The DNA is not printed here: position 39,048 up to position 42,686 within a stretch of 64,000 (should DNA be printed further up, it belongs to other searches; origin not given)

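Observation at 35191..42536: Translationally coupled pair of giant uncharacterized proteins (1112 aa Tat-signal protein plus 1330 aa signal-less partner)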

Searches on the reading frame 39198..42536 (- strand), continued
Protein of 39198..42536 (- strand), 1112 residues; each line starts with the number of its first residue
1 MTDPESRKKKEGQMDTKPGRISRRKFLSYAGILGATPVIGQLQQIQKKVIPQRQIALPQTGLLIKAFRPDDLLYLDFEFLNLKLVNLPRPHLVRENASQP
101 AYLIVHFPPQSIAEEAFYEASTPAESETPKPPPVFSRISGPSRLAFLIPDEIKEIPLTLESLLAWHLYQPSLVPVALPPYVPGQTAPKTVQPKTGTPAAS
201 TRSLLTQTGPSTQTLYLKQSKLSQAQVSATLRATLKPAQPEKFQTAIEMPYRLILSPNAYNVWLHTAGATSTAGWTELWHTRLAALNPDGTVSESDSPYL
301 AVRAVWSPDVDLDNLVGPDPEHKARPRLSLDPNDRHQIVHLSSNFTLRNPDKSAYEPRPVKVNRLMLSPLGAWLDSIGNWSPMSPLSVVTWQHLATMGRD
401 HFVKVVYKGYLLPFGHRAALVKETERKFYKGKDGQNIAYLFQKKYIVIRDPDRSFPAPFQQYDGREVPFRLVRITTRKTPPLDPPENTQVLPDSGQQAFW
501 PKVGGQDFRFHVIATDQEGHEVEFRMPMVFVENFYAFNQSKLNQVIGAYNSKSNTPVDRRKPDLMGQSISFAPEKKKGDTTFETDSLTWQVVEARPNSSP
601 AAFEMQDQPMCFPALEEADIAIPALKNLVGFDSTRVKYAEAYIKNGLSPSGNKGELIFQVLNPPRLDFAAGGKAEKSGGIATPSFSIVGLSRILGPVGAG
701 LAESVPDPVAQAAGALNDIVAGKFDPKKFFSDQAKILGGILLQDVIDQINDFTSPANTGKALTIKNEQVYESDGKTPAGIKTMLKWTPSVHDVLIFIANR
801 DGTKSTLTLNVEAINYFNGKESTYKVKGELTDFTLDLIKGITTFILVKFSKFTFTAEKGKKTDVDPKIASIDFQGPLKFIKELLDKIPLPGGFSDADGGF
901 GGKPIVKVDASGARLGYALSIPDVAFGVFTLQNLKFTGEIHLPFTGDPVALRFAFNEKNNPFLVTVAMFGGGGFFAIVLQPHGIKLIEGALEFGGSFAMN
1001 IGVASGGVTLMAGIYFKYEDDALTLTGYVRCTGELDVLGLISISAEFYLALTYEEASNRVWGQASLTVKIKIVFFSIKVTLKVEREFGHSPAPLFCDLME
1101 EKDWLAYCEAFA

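Call 41: find_related_loci(query=A2, collection=genome_contigs, flank=10000)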
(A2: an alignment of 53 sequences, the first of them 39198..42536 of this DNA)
Query A2 (1112 aa) in genome_contigs; peptide patterns used: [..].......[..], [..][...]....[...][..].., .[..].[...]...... (x = any residue, [..] = any of these).
599 stretches matched a pattern (row limit reached: there are more); 536 encode a relative of the query (tblastn E <= 1e-3); the best 80 are kept; 80 distinct loci.
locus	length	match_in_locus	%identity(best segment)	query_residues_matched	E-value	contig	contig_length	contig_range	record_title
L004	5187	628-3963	92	1-1112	0e+0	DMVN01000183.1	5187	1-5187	MAG TPA_asm: Acidobacteria bacterium isolate UBA10528 contig_106741, whole genome shotgun sequence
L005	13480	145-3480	92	1-1112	0e+0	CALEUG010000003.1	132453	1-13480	MAG: uncultured bacterium isolate R1_Bin_MAXBIN__085_1 genome assembly, contig: c_000000642101, whole genome shotgun seq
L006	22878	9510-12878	81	1-1112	0e+0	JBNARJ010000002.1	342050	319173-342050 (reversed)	MAG: Candidatus Saccharicenans sp. isolate Kamch4316-2DMB-12 bin16.fa-2, whole genome shotgun sequence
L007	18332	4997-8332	90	1-1112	0e+0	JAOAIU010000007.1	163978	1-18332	MAG: Candidatus Saccharicenans sp. isolate SKW99 k141_958509, whole genome shotgun sequence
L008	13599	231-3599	79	1-1112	0e+0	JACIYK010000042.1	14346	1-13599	MAG: Candidatus Aminicenantes bacterium isolate MAG-76 Aminicenantales_C3_bin34_Scaffold_42, whole genome shotgun sequen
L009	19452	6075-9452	67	1-1112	0e+0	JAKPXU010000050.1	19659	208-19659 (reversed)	MAG: Acidobacteriota bacterium isolate USCA_maxbin.012 k141_756346, whole genome shotgun sequence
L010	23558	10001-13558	72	1-1112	0e+0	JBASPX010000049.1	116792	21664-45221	MAG: Candidatus Saccharicenans sp. isolate MFD13492_ilm_asm_bin24 k127_82466, whole genome shotgun sequence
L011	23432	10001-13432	64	1-1112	0e+0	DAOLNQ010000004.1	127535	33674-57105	MAG TPA_asm: Candidatus Saccharicenans sp. isolate AMR_MDS_4783 NODE_139_length_127535_cov_49.286798, whole genome shotg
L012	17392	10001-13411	66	1-1112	0e+0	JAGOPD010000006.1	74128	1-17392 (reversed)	MAG: Candidatus Saccharicenans sp. isolate Go_SlDig_bin_15 Go_SlDig_791_length_74128_cov_55.619775, whole genome shotgun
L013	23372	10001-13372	80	1-1112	0e+0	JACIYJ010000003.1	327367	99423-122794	MAG: Candidatus Aminicenantes bacterium isolate MAG-75 Aminicenantales_E3_bin29_Scaffold_3, whole genome shotgun sequenc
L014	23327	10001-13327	56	17-1112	0e+0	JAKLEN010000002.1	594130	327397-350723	MAG: Acidobacteria bacterium isolate RA.bin134 RA.bin134_2, whole genome shotgun sequence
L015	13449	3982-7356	54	4-1112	0e+0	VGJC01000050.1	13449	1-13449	MAG: Candidatus Aminicenantes bacterium isolate K_DeepCast_150m_m1_388 K_DeepCast_150m_m1_388_Ga0194126_10008967, whole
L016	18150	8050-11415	80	1-1112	0e+0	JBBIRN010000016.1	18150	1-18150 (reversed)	MAG: Candidatus Aminicenantes bacterium isolate QNS170220_bin_350 NODE_421_length_18150_cov_4.305333, whole genome shotg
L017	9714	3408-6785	53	1-1112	0e+0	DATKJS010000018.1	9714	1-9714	MAG TPA_asm: Terriglobales bacterium isolate SMAG_U14636 k141_4100623, whole genome shotgun sequence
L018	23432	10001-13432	65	1-1112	0e+0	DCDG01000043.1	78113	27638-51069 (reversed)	MAG TPA_asm: Candidatus Aminicenantes bacterium UBA1061 UBA1061_contig_184, whole genome shotgun sequence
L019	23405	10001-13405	56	1-1112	0e+0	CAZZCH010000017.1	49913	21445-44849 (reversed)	MAG TPA_asm: uncultured Eubacteriales bacterium isolate SRP178699_co1_153 genome assembly, contig: NODE_608_length_49913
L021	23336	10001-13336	98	1-1112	0e+0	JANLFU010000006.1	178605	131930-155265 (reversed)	MAG: Candidatus Saccharicenans sp. isolate A05DMB19 NODE_6_length_178605_cov_35.041938, whole genome shotgun sequence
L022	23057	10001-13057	42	52-1112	0e+0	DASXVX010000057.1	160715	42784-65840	MAG TPA_asm: Symbiobacteriaceae bacterium isolate SMAG_U4756 k141_250857, whole genome shotgun sequence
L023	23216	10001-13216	41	54-1112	0e+0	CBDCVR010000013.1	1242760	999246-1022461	MAG: Candidatus Multivoradales bacterium isolate 0088ef25-fcbd-47ff-864f-d136ca1a03a8 genome assembly, contig: contig_13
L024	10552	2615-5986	41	48-1112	0e+0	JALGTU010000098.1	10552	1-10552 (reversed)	MAG: Candidatus Zipacnadia bacterium isolate Meg22_1012_Bin_286 Meg22_1012_Bin_286_scaffold_22467, whole genome shotgun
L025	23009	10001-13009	44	62-1112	0e+0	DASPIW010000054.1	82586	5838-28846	MAG TPA_asm: Symbiobacteriaceae bacterium isolate SMAG_U11993 k141_15232, whole genome shotgun sequence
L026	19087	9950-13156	39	67-1112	0e+0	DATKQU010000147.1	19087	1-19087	MAG TPA_asm: Terriglobia bacterium isolate SMAG_U14010 k141_754386, whole genome shotgun sequence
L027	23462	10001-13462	39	4-1112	0e+0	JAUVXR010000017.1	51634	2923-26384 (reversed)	MAG: bacterium isolate CSMAG_1221 CSMAG_1221_k141_1840240_length_51634_cov_15.9872, whole genome shotgun sequence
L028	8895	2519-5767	37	22-1112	0e+0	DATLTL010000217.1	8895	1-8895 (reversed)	MAG TPA_asm: Nitrososphaerales archaeon isolate SMAG_U13955 k141_997832, whole genome shotgun sequence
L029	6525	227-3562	38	32-1112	0e+0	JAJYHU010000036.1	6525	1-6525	MAG: Acidobacteria bacterium isolate DBS1-3.bin89 NODE_26833_length_6525_cov_1.12926, whole genome shotgun sequence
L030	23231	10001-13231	38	68-1112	0e+0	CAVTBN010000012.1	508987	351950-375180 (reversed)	MAG: uncultured Acidobacteriota bacterium isolate MFD02416.bin.1.244 genome assembly, contig: contig_4661, whole genome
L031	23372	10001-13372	42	54-1112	0e+0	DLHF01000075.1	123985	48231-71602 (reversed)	MAG TPA_asm: Ignavibacteria bacterium UBA7675 UBA7675_contig_311, whole genome shotgun sequence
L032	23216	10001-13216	38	55-1112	0e+0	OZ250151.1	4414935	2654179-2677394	MAG: Candidatus Spongiihabitans sp. isolate c23cf4e8-a282-41dc-a193-41891dfe7d7a genome assembly, chromosome: 1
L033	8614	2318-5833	37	48-1112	0e+0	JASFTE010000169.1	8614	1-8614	MAG: Armatimonadota bacterium isolate D1103U20metaG_Bin_143 D1103U20metaG_FD_scaffold_2840_c1, whole genome shotgun sequ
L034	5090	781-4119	37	46-1112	0e+0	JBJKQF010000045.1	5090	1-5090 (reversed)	MAG: Terriglobia bacterium isolate Bin_27 S1Ck127_2799012_flag_0_multi_7.9859_len_5090, whole genome shotgun sequence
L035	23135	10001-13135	37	67-1112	0e+0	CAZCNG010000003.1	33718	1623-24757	MAG TPA_asm: uncultured Methanomassiliicoccaceae archaeon isolate SRP142039_co1_156 genome assembly, contig: NODE_769_le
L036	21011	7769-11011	37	62-1112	0e+0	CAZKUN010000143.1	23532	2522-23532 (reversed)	MAG TPA_asm: uncultured Armatimonadia bacterium isolate SRP308112_co1_172 genome assembly, contig: NODE_3166_length_2353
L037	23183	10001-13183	37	64-1112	0e+0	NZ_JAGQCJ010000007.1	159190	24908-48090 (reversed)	Cyanobium sp. CH-040 CH-040-C7, whole genome shotgun sequence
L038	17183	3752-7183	36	55-1112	0e+0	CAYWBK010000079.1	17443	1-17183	MAG TPA_asm: uncultured Armatimonadia bacterium isolate binchicken_co3_96 genome assembly, contig: NODE_10479_length_174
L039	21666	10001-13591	38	57-1112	0e+0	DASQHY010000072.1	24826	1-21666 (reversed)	MAG TPA_asm: Candidatus Acidiferrales bacterium isolate SMAG_U11845 k141_912167, whole genome shotgun sequence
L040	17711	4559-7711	44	64-1112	0e+0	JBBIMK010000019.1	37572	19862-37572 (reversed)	MAG: bacterium isolate BQF170218_bin_230 NODE_1289_length_37572_cov_9.110190, whole genome shotgun sequence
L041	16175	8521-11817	36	48-1095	0e+0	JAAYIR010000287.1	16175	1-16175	MAG: candidate division WS1 bacterium isolate AS10tlH2TH_13 253311_AS10, whole genome shotgun sequence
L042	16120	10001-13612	40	48-1112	0e+0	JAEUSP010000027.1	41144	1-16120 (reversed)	MAG: Chlorobiota bacterium isolate new MAG-306 k141_1704299, whole genome shotgun sequence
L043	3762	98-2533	43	299-1112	0e+0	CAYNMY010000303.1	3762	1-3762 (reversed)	MAG TPA_asm: uncultured Armatimonadia bacterium isolate binchicken_co122_27 genome assembly, contig: NODE_28924_length_3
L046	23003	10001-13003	36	53-1112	0e+0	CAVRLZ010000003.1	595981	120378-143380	MAG: uncultured Chloroflexia bacterium isolate MFD01275.bin.2.96 genome assembly, contig: contig_11644, whole genome sho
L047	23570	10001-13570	39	62-1112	0e+0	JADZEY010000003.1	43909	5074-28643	MAG: Armatimonadota bacterium isolate SJ842 c_000000010645, whole genome shotgun sequence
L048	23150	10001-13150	36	67-1112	3e-177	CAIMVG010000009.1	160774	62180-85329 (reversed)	MAG: uncultured Dehalococcoidia bacterium isolate KR_bin-3015 genome assembly, contig: bin-3015:09/29, whole genome shot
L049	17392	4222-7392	36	21-1112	1e-175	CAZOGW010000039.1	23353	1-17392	MAG TPA_asm: uncultured Acidimicrobiaceae bacterium isolate SRP344714_co2_353 genome assembly, contig: NODE_5567_length_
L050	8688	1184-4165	35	101-1112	1e-175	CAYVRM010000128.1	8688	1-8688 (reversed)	MAG TPA_asm: uncultured Syntrophorhabdus sp. isolate SRP192927_co7_494 genome assembly, contig: NODE_17383_length_8688_c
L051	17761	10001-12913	37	68-1112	2e-175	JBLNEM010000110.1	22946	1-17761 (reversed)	MAG: Mycobacterium leprae isolate MAG73 PRJNA889980_bin12_renamed_109, whole genome shotgun sequence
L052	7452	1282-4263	35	101-1112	4e-176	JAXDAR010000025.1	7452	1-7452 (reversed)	MAG: Methanothrix sp. isolate POMEDNA-A13 Raw2_k127_1695738, whole genome shotgun sequence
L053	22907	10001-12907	36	57-1112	6e-175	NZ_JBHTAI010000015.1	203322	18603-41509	Cohnella cellulosilytica strain TISTR 1996 GCM70025330_16, whole genome shotgun sequence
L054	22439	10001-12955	35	42-1111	8e-175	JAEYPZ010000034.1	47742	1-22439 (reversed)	MAG: Bacillota bacterium isolate OH_CBB_215 k127_53928, whole genome shotgun sequence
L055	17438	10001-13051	36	53-1112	3e-174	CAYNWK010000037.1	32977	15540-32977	MAG TPA_asm: uncultured Anaerolineaceae bacterium isolate SRP214966_co2_130 genome assembly, contig: NODE_1572_length_32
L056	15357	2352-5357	36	62-1112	1e-173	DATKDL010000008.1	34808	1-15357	MAG TPA_asm: Anaerolineales bacterium isolate SMAG_U14472 k141_1054304, whole genome shotgun sequence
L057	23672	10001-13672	33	64-1112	1e-172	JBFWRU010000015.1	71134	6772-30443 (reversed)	MAG: Nitrospirales bacterium isolate CA_2019_TPBF_213 NODE_2938_length_71134_cov_156.169983_TPBF, whole genome shotgun s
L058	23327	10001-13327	34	62-1087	3e-171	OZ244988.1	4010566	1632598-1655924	MAG: Nitrospirales bacterium isolate 63d563d7-3fc6-4bc7-bcd0-84e7f51cac12 genome assembly, chromosome: 1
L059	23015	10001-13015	35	56-1112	2e-170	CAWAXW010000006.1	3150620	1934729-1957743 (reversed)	MAG: uncultured Actinomycetes bacterium isolate MFD05747.bin.2.215 genome assembly, contig: contig_8229, whole genome sh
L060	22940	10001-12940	36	58-1112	2e-179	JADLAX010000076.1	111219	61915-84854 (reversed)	MAG: Anaerolineae bacterium isolate SJ142 c_000001057283, whole genome shotgun sequence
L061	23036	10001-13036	36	52-1112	6e-169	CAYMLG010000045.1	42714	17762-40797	MAG TPA_asm: uncultured Anaerolineaceae bacterium isolate binchicken_co350_84 genome assembly, contig: NODE_1311_length_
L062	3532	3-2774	36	115-1112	2e-175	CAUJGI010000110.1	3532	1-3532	MAG: Chloroflexota bacterium isolate KLAP72 genome assembly, contig: KLAP72_187321, whole genome shotgun sequence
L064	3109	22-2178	41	386-1112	7e-176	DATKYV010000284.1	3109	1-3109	MAG TPA_asm: Terriglobia bacterium isolate SMAG_U14228 k141_1213928, whole genome shotgun sequence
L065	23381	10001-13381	37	63-1111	4e-166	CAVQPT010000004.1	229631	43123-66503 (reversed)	MAG: uncultured Bacteroidetes bacterium isolate MFD09964.bin.3.183 genome assembly, contig: contig_28581, whole genome s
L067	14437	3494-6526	35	53-1112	5e-174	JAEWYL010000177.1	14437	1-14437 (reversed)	MAG: Chloroflexota bacterium isolate OH_SFB_172 k127_227427, whole genome shotgun sequence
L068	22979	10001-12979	35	68-1112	3e-164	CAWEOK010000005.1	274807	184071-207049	MAG: uncultured Solirubrobacterales bacterium isolate MFD02248.bin.1.134 genome assembly, contig: contig_26064, whole ge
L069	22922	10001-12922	35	16-1112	2e-164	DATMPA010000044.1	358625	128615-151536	MAG TPA_asm: Candidatus Sulfotelmatobacter sp. isolate SMAG_U12890 k141_785803, whole genome shotgun sequence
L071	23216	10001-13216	34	61-1112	3e-163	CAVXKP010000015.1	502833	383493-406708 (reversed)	MAG: uncultured Acidobacteriaceae bacterium isolate MFD09495.bin.2.92 genome assembly, contig: contig_4490, whole genome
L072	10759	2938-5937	34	52-1112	2e-163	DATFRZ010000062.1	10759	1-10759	MAG TPA_asm: Candidatus Acidoferrum sp. isolate SMAG_U9371 k141_1830280, whole genome shotgun sequence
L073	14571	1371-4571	34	61-1112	8e-163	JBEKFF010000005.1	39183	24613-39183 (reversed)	MAG: Acidobacteriaceae bacterium isolate SPRUCE 223 SPRUCE_223_5, whole genome shotgun sequence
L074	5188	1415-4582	34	64-1112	1e-165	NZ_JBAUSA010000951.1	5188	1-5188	MAG: Caballeronia sp. isolate MFD02374_ilm_asm_bin15 k127_247545, whole genome shotgun sequence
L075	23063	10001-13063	34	20-1112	7e-162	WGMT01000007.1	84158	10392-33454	MAG: bacterium isolate RI_153 c_000000187456, whole genome shotgun sequence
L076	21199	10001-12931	36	64-1111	5e-162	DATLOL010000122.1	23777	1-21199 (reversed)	MAG TPA_asm: Thermoanaerobaculia bacterium isolate SMAG_U13825 k141_995599, whole genome shotgun sequence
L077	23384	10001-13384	34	51-1112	3e-161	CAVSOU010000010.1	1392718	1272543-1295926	MAG: uncultured bacterium isolate MFD01476.bin.2.33 genome assembly, contig: contig_28515, whole genome shotgun sequence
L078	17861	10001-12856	35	66-1112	3e-161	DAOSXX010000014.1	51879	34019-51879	MAG TPA_asm: Methanothrix sp. isolate AMR_MDS_2100 NODE_424_length_51879_cov_50.964264, whole genome shotgun sequence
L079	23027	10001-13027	34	68-1112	5e-161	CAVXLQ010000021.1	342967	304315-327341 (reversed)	MAG: uncultured Actinomycetota bacterium isolate MFD04935.bin.1.24 genome assembly, contig: contig_5562, whole genome sh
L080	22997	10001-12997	35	51-1112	1e-159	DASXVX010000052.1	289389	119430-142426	MAG TPA_asm: Symbiobacteriaceae bacterium isolate SMAG_U4756 k141_392652, whole genome shotgun sequence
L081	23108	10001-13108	33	62-1112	4e-159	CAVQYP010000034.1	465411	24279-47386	MAG: Terriglobia bacterium isolate MFD05841.bin.2.207 genome assembly, contig: contig_90059, whole genome shotgun sequen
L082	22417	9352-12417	33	52-1112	4e-159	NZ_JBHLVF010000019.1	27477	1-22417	Paenibacillus mendelii strain CCM 4839 platanus_K_default_25, whole genome shotgun sequence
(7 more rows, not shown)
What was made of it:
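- One MAG has two copies (L022 and L080, call 41).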

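Call 68: fold_search(model_id=the predicted structure, library=pdb)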
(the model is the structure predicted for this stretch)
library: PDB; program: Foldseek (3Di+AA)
matches with E <= 10: 793; with E <= 0.001: 8
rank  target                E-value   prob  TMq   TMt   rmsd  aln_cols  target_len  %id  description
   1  7zgx_A                3.2e-05  0.84  0.11  0.13  33.5      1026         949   10  S-layer Deinoxanthin Binding Complex, C1 symmetry (released 2022-07-13)
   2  9kn3_A                4.3e-05  0.38  0.07  0.10  30.6       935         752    9  Cryo-EM structure of LptDEM complex from Escherichia coli (released 2025-07-23)
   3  8ae1_A                8.4e-05  0.54  0.08  0.09  29.1       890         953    7  Structure of trimeric SlpA outer membrane protein (released 2022-11-30)
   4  5iv9_A                8.9e-05  0.41  0.08  0.11  30.3       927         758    8  The LPS Transporter LptDE from Klebsiella pneumoniae, full-length (released 2016-05-18)
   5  6ehe                  2.5e-04  1.00  0.10  0.29  20.1       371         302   10  OmpTdeltaL8 (loop L8 deletion mutant of OmpT), an outer membrane protein of Vibrio cholerae (released 2018-04-25)
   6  6i7s_H                3.3e-04  0.72  0.06  0.07  30.2       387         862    8  Microsomal triglyceride transfer protein (released 2019-08-21)
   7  8agd_A                3.5e-04  0.30  0.08  0.08  34.7      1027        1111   10  Full SDBC and SOD assembly (released 2023-04-12)
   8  9rpr_A                9.3e-04  0.14  0.07  0.09  31.7       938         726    7  Cryo-EM structure of LptDEM complex containing Shigella flexneri LptE and endogenous E. coli LptD and LptM (released 2025-12-10)
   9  6i7s_G                1.6e-03  0.47  0.06  0.08  30.1       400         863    9  Microsomal triglyceride transfer protein (released 2019-08-21)
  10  7lhg_C                1.7e-03  0.35  0.08  0.11  39.2       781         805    6  Cryo-EM structure of E. coli P pilus tip assembly intermediate PapC-PapD-PapK-PapG in the first conformation (released 2021-08-11)
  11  5ixm_G                1.8e-03  0.23  0.07  0.12  36.7       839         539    8  The LPS Transporter LptDE from Yersinia pestis, core complex (released 2016-05-18)
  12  6ehf                  2.6e-03  0.94  0.10  0.24  20.8       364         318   10  OmpT (in-vitro folded), an outer membrane protein Vibrio cholerae (trimer form) (released 2018-04-25)
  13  7xzj_9                2.7e-03  0.85  0.08  0.19  26.8       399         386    8  Cryo-EM structure of TOC complex from Chlamydomonas reinhardtii. (released 2023-01-11)
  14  9a32_MODEL_1_A        3.0e-03  0.89  0.09  0.20  22.4       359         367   10  Model of E. coli OmpC by in-cell photo-crosslinking MS and deep learning (released 2023-02-24)
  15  2fgq                  3.1e-03  0.99  0.11  0.30  20.1       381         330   10  High resolution X-ray structure of Omp32 in complex with malate (released 2006-01-31)
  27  6ekt                  7.2e-03  0.25  0.06  0.12  24.3       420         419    9  Structure of P47 from Clostridium botulinum A2 (released 2017-10-25)
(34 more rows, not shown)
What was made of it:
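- On Classical outer-membrane beta-barrel proteins / autotransporter beta-domain: Foldseek TM <= 0.3 (call 68).
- Foldseek TM-scores to barrels are low (<=0.3, call 68).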
